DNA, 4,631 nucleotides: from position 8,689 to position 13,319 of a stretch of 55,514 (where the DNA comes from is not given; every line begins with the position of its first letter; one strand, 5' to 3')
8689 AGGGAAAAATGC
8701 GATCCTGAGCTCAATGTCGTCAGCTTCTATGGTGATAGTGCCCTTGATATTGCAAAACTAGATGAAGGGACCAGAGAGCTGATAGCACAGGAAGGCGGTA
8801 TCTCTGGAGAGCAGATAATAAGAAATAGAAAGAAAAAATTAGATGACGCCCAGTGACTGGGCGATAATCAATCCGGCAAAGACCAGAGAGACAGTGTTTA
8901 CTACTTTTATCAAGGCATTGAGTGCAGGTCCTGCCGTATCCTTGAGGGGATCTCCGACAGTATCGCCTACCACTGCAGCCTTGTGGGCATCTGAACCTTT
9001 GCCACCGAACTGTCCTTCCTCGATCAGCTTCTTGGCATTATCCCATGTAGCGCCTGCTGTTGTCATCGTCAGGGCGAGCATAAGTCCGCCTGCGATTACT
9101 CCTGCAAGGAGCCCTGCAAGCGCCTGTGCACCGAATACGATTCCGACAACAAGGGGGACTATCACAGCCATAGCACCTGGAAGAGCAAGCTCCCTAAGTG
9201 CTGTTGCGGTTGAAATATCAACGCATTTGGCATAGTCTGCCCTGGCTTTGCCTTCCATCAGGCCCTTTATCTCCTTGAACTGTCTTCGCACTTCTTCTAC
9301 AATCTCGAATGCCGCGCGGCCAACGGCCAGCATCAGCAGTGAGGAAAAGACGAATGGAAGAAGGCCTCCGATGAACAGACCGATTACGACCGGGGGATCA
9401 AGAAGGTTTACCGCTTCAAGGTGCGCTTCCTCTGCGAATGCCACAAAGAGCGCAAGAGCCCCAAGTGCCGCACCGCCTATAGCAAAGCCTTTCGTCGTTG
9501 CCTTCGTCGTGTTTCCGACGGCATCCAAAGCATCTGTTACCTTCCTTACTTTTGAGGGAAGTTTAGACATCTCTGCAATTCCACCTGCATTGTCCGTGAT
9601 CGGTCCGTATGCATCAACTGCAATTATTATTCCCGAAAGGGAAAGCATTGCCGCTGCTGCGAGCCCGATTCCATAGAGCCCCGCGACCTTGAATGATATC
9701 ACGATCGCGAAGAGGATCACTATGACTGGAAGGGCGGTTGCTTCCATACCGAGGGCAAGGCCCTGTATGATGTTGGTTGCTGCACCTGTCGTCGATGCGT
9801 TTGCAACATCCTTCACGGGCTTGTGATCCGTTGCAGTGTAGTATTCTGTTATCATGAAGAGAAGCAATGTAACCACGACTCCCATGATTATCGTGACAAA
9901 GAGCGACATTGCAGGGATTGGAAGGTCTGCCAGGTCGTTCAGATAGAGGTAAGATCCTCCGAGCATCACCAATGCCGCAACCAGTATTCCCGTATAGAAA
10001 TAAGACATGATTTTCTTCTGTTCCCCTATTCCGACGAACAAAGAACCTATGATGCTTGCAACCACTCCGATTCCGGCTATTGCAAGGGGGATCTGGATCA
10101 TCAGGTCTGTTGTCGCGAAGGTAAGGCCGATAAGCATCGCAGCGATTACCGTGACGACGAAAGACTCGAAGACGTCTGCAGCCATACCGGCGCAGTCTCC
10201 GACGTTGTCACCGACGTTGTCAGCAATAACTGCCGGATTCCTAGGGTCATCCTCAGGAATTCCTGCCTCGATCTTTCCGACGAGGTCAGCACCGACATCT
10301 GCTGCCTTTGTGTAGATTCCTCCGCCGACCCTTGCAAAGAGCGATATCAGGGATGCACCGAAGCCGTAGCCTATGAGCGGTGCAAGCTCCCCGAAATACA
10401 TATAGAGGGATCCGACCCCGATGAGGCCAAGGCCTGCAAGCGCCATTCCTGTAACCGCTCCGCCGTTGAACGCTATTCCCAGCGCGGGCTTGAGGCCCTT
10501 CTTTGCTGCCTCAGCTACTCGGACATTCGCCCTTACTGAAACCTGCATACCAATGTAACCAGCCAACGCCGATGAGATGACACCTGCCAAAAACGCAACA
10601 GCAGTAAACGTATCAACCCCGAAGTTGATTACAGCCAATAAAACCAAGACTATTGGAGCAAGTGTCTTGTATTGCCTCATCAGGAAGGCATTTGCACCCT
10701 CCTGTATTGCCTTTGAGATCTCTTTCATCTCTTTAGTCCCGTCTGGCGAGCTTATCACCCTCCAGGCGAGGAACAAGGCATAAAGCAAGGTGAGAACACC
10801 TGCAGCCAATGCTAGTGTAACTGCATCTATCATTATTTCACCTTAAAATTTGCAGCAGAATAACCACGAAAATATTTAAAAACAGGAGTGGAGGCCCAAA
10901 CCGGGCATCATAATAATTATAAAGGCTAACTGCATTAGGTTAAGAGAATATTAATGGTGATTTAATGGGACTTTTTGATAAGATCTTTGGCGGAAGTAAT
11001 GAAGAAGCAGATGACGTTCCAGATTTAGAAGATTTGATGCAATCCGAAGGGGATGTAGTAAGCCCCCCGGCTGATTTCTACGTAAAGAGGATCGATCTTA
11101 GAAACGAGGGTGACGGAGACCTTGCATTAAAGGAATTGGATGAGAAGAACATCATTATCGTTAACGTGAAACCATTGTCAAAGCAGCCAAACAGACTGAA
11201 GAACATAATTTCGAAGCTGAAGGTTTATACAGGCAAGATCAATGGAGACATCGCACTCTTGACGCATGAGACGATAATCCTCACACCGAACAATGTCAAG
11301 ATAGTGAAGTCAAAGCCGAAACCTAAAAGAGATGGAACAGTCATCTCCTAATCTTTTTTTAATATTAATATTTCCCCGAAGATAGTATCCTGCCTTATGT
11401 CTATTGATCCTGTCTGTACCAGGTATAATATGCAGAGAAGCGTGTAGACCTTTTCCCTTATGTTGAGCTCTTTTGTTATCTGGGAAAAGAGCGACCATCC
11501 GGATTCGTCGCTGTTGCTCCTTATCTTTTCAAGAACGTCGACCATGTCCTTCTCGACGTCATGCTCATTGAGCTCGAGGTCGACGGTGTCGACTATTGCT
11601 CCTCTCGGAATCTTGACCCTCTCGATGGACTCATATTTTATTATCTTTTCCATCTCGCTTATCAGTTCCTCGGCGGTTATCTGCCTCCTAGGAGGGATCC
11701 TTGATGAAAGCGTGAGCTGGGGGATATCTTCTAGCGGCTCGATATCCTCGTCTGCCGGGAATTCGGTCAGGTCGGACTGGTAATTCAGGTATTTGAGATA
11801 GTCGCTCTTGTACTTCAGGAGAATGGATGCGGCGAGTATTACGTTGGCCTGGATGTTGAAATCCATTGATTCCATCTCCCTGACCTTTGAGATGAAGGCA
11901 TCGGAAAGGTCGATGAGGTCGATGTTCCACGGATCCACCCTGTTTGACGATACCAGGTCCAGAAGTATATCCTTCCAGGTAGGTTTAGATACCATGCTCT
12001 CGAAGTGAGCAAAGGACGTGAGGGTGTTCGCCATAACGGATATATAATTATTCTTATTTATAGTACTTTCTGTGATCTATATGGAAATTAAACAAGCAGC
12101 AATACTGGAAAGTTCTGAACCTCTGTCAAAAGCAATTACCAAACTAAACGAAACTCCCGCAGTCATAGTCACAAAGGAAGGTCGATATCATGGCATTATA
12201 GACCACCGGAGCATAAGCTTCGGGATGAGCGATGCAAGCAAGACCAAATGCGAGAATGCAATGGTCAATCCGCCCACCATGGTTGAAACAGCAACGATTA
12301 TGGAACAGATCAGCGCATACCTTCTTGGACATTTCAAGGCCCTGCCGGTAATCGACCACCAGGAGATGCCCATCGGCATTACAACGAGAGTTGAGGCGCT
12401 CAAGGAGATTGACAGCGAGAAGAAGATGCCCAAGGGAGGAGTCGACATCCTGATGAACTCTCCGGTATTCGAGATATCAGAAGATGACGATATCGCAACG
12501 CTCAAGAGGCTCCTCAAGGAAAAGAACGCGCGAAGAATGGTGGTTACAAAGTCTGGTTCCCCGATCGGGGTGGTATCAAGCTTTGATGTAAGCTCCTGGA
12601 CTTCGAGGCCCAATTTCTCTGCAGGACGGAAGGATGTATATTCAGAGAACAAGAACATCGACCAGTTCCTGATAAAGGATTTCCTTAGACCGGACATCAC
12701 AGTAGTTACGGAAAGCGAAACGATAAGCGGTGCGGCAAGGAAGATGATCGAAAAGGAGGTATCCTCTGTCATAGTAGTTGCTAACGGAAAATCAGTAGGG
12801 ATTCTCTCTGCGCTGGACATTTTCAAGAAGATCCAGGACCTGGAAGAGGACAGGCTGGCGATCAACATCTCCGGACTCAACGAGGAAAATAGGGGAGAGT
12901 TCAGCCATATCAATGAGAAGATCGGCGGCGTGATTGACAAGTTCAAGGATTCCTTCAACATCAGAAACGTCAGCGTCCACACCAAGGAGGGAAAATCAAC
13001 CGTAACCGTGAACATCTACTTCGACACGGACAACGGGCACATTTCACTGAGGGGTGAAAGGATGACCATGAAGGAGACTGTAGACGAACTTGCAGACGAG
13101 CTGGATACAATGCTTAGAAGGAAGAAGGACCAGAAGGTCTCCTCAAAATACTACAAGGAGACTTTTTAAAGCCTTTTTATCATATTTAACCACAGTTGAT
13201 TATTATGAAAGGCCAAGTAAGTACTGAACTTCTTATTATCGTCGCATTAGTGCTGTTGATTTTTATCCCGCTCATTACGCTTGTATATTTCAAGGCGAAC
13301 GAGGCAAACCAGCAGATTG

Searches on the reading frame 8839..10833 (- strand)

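Call 62: search_protein_families(library=pfam, proteins=[window:8839-10833:-], max_evalue=0.001)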
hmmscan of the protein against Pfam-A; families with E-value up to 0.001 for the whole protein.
window:8839-10833:- (664 aa): 1 family
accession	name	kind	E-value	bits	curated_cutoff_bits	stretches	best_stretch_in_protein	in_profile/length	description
PF03030.21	H_PPase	-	2.2e-265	882.8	29.7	1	13-652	1-645/645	Inorganic H+ pyrophosphatase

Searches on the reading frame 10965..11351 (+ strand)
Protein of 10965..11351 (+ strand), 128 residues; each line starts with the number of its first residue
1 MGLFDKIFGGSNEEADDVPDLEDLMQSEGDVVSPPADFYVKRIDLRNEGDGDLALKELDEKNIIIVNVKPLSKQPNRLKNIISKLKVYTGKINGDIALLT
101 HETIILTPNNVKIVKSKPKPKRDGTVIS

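Call 62: search_protein_families(library=pfam, proteins=[window:10965-11351:+], max_evalue=0.001)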
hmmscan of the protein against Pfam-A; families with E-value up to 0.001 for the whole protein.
window:10965-11351:+ (128 aa): 1 family
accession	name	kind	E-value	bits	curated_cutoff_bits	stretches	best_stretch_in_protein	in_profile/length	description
PF04472.17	SepF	-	1.3e-09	38.6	27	1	52-113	13-72/72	Cell division protein SepF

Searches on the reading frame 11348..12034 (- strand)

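Call 62: search_protein_families(library=pfam, proteins=[window:11348-12034:-], max_evalue=0.001)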
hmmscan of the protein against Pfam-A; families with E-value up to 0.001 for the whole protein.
window:11348-12034:- (228 aa): 1 family
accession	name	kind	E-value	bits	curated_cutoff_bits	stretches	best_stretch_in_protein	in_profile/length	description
PF02616.19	SMC_ScpA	-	1.2e-11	45.5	24.6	1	27-88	1-63/232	Segregation and condensation protein ScpA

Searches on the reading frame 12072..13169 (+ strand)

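Call 62: search_protein_families(library=pfam, proteins=[window:12072-13169:+], max_evalue=0.001)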
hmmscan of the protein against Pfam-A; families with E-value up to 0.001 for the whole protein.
window:12072-13169:+ (365 aa): 2 families
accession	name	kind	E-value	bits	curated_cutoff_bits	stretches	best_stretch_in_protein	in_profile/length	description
PF00571.33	CBS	-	5e-27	94.4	24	2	201-255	1-56/57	CBS domain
PF02482.25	Ribosomal_S30AE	-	7.4e-06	27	23.7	1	278-354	16-86/88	Sigma 54 modulation protein / S30EA ribosomal protein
